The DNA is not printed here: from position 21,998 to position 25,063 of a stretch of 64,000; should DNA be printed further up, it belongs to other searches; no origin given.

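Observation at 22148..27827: Tandem pair of ~920-aa secreted FG-GAP / PKD / beta-helix proteins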

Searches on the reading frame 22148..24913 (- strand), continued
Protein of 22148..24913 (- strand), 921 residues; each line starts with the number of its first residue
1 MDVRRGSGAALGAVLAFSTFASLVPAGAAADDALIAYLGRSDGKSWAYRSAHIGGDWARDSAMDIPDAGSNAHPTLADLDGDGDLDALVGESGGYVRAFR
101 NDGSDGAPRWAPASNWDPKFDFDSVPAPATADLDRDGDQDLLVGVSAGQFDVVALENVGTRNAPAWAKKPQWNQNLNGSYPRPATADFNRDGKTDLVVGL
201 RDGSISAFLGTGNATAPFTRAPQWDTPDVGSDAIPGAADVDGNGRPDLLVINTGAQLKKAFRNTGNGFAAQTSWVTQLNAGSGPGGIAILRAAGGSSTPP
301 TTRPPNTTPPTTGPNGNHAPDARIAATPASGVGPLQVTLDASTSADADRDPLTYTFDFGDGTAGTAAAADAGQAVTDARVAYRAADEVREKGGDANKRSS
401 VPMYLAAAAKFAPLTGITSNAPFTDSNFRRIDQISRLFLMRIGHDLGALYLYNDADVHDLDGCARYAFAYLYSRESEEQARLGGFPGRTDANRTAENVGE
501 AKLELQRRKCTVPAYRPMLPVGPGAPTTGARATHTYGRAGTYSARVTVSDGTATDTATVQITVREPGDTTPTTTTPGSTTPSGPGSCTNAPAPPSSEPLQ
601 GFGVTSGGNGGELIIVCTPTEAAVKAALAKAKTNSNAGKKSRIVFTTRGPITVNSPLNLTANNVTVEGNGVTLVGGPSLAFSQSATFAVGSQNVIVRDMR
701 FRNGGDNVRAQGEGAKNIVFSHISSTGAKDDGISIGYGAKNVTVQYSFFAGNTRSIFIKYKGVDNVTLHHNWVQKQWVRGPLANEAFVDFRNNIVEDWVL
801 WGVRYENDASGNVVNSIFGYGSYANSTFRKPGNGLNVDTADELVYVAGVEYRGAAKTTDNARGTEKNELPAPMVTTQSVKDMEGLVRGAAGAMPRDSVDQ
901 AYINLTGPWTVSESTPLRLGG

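Call 32: predict_structure(alignment_id=A1)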
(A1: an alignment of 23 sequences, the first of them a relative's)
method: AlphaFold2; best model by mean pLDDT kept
length: 921 residues; sequences in the alignment: 23
mean_pLDDT: 81.5   pTM: 0.46
mean pLDDT of the five models: 81.5, 81.0, 80.4, 71.5, 67.2
residues with pLDDT >= 90: 407; 70-90: 352; 50-70: 63; < 50: 99
segments of 3 or more residues with pLDDT < 50: 1-30, 294-317, 522-527, 568-585, 592-594, 907-921
pLDDT, mean of each block of 10 residues (from residue 1): 32 31 34 86 90 89 91 93 93 93 90 91 90 92 81 92 88 87 95 94 93 91 91 92 92 86 93 86 80 44 31 46 88 84 83 81 56 85 93 87 92 80 80 92 94 82 91 94 81 86 93 87 51 79 82 80 65 32 46 64 90 92 97 96 89 94 94 88 89 96 89 95 82 90 94 80 94 74 93 85 87 92 64 79 90 80 89 88 87 80 58 37 25
secondary structure, 60 per line:
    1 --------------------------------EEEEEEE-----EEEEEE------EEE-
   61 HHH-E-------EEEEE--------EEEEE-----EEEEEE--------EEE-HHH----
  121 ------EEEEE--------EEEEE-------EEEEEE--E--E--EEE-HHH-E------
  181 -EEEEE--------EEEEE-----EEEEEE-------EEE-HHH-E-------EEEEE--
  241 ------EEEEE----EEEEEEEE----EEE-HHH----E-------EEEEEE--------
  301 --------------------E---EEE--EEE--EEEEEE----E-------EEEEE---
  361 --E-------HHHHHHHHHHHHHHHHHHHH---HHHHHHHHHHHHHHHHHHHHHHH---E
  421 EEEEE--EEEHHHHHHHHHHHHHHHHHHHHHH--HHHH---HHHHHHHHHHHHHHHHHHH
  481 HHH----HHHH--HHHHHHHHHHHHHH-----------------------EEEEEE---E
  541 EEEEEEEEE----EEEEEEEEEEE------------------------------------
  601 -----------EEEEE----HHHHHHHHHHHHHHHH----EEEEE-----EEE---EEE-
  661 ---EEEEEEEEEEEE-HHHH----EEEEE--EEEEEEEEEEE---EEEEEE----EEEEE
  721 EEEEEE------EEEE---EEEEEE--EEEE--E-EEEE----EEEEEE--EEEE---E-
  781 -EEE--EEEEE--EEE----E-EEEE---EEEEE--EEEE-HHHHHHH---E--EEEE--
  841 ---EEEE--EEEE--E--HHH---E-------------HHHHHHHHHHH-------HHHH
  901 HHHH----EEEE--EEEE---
elements in order (helices of 4 or more, strands of 3 or more residues): E33-39 E45-50 E57-59 E73-77 E86-90 E96-101 E110-112 E127-131 E140-144 E152-157 E166-168 E182-186 E195-199 E205-210 E218-220 E234-238 E247-251 E256-263 E268-270 E287-292 E325-327 E330-332 E335-340 E353-357 H371-390 H394-416 E420-425 E428-430 H431-452 H455-458 H462-483 H488-491 H494-507 E531-536 E540-549 E554-564 E612-616 H621-636 E641-645 E651-653 E657-659 E664-675 H677-680 E685-689 E692-702 E706-711 E716-726 E733-736 E740-745 E748-751 E756-759 E764-769 E772-775 E782-784 E787-791 E794-796 E803-806 E810-814 E817-820 H822-828 E835-838 E844-847 E850-853 H879-889 H897-904 E909-912 E915-918

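Call 36: fold_search(model_id=the predicted structure, library=pdb)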
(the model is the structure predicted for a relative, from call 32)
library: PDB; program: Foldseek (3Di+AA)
matches with E <= 10: 840; with E <= 0.001: 56
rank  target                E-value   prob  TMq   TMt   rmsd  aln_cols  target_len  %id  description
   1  7xks                  2.1e-08  1.00  0.25  0.73   4.4       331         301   18  Crystal structure of an alkaline pectate lyase from Bacillus clausii (released 2023-03-29)
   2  7bbv_A                3.7e-08  1.00  0.24  0.67   5.8       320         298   19  Pectate lyase B from Verticillium dahliae (released 2022-07-13)
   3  6fi2_A                5.1e-08  1.00  0.26  0.62   4.6       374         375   17  VexL: A periplasmic depolymerase provides new insight into ABC transporter-dependent secretion of bacterial capsular p (released 2018-05-02)
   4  3vmv                  6.8e-08  1.00  0.24  0.64   6.7       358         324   16  Crystal structure of pectate lyase Bsp165PelA from Bacillus sp. N165 (released 2012-07-25)
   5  2qx3_A                1.8e-07  1.00  0.24  0.61   6.7       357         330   17  Structure of pectate lyase II from Xanthomonas campestris pv. campestris str. ATCC 33913 (released 2008-03-04)
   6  2qy1_A                4.4e-07  1.00  0.24  0.62   6.7       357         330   16  pectate lyase A31G/R236F from Xanthomonas campestris (released 2008-02-26)
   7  2qxz_A                5.6e-07  1.00  0.24  0.62   6.7       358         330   17  pectate lyase R236F from Xanthomonas campestris (released 2008-03-04)
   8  3krg_A                1.6e-06  1.00  0.24  0.52   5.5       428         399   16  Structural insights into substrate specificity and the anti beta-elimination mechanism of pectate lyase (released 2010-02-09)
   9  1jrg_A                2.2e-06  1.00  0.25  0.61   5.5       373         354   15  Crystal Structure of the R3 form of Pectate Lyase A, Erwinia chrysanthemi (released 2002-06-19)
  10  1jrg_B                2.4e-06  1.00  0.25  0.62   4.7       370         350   15  Crystal Structure of the R3 form of Pectate Lyase A, Erwinia chrysanthemi (released 2002-06-19)
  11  1bn8                  2.5e-06  1.00  0.25  0.54   4.9       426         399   16  BACILLUS SUBTILIS PECTATE LYASE (released 1998-08-05)
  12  3zsc_A                2.6e-06  1.00  0.26  0.68   4.2       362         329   19  Catalytic function and substrate recognition of the pectate lyase from Thermotoga maritima (released 2012-07-11)
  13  2pec                  3.3e-06  1.00  0.23  0.56   7.8       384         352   16  THE REFINED THREE-DIMENSIONAL STRUCTURE OF PECTATE LYASE C FROM ERWINIA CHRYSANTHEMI AT 2.2 ANGSTROMS RESOLUTION: IMPLIC (released 1995-02-14)
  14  1vbl                  4.8e-06  1.00  0.24  0.50   6.1       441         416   15  Structure of the thermostable pectate lyase PL 47 (released 2005-04-19)
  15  2ewe_A                6.4e-06  1.00  0.21  0.51   8.3       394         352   14  Crystal structure of Pectate Lyase C R218K mutant in complex with pentagalacturonic acid (released 2005-11-15)
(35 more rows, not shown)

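Call 52: find_related_loci(query=A1, collection=genome_contigs, flank=6000)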
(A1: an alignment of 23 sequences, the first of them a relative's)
Query A1 (921 aa) in genome_contigs; peptide patterns used: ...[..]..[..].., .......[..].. (x = any residue, [..] = any of these).
351 stretches matched a pattern; 129 encode a relative of the query (tblastn E <= 1e-3); the best 80 are kept; 78 distinct loci.
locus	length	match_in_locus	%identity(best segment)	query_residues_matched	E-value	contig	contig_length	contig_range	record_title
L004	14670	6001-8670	50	24-909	0e+0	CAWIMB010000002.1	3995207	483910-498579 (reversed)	MAG: uncultured Actinomycetes bacterium isolate MFD04944.bin.2.122 genome assembly, contig: contig_32065, whole genome s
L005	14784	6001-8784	47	10-919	0e+0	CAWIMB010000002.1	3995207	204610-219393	MAG: uncultured Actinomycetes bacterium isolate MFD04944.bin.2.122 genome assembly, contig: contig_32065, whole genome s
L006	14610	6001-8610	43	37-921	0e+0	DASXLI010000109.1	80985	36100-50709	MAG TPA_asm: Candidatus Binatia bacterium isolate SMAG_U5298 k141_3743951, whole genome shotgun sequence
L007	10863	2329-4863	44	33-920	0e+0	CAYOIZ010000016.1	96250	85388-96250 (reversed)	MAG TPA_asm: uncultured Candidatus Binatia bacterium isolate binchicken_co199_112 genome assembly, contig: NODE_299_leng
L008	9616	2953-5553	44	37-919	0e+0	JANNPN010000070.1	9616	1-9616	MAG: Polyangiaceae bacterium isolate SOY_34_concoct_69 SOY_34_k141_1430672, whole genome shotgun sequence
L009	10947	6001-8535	43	33-920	0e+0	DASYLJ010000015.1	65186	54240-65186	MAG TPA_asm: Candidatus Binatia bacterium isolate SMAG_U4345 k141_3356352, whole genome shotgun sequence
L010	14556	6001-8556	44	11-920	0e+0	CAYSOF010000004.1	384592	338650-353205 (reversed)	MAG TPA_asm: uncultured Candidatus Binatia bacterium isolate binchicken_co179_115 genome assembly, contig: NODE_83_lengt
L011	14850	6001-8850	42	1-920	0e+0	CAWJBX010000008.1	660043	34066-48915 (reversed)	MAG: uncultured Actinomycetes bacterium isolate MFD06714.bin.2.2 genome assembly, contig: contig_18438, whole genome sho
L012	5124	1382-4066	43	2-919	0e+0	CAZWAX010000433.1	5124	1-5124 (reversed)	MAG TPA_asm: uncultured Polyangiaceae bacterium isolate SRP302447_co1_427 genome assembly, contig: NODE_46282_length_512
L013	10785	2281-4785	44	29-920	0e+0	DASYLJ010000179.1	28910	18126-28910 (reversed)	MAG TPA_asm: Candidatus Binatia bacterium isolate SMAG_U4345 k141_105830, whole genome shotgun sequence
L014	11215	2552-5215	43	22-919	0e+0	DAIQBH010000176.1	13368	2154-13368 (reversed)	MAG TPA_asm: Thermodesulfobacteriota bacterium isolate CTOTU27636 NODE_1396_length_13368_cov_6.105836, whole genome shot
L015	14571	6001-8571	43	26-920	2e-180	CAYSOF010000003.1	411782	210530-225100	MAG TPA_asm: uncultured Candidatus Binatia bacterium isolate binchicken_co179_115 genome assembly, contig: NODE_71_lengt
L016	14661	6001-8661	43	15-919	1e-178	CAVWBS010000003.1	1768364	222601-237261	MAG: uncultured delta proteobacterium isolate MFD05442.bin.2.52 genome assembly, contig: contig_4772, whole genome shotg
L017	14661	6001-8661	43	30-919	9e-178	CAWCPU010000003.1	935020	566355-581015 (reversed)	MAG: uncultured delta proteobacterium isolate MFD04944.bin.3.280 genome assembly, contig: contig_40863, whole genome sho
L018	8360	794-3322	44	25-919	5e-176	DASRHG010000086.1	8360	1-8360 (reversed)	MAG TPA_asm: Candidatus Binatia bacterium isolate SMAG_U10078 k141_559847, whole genome shotgun sequence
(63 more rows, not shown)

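Call 59: list_cluster_members(proteins=[P0001, P0002])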
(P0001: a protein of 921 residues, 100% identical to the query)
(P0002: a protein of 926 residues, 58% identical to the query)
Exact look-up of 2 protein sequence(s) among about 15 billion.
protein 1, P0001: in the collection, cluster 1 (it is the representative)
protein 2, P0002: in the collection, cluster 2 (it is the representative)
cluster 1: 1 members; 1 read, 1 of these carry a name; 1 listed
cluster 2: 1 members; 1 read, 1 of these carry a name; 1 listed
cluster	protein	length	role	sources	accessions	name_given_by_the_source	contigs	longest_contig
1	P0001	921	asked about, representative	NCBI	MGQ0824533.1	MAG: FG-GAP-like repeat-containing protein [Actinomycetota bacterium]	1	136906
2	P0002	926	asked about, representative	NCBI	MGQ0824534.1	MAG: FG-GAP-like repeat-containing protein [Actinomycetota bacterium]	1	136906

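Call 72: find_encoding_contigs(protein=P0006, flank=8000, max_places=2)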
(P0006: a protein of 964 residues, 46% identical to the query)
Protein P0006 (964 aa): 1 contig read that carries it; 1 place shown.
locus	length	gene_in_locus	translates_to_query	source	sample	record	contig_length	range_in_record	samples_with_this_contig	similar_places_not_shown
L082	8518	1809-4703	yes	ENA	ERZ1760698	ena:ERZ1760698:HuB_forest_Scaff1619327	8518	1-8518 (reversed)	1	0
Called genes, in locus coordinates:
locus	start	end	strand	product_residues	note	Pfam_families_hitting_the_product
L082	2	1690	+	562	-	?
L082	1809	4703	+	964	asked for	PF01839:FG-GAP (faint), PF13517:FG-GAP_3, PF00801:PKD (faint), PF18911:PKD_4 (weak), PF13229:Beta_helix (faint)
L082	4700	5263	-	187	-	PF02622:DUF179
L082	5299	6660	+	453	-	PF01565:FAD_binding_4, PF02913:FAD-oxidase_C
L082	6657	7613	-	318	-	PF01965:DJ-1_PfpI, PF00165:HTH_AraC (weak), PF12833:HTH_18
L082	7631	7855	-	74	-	-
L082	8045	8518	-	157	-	?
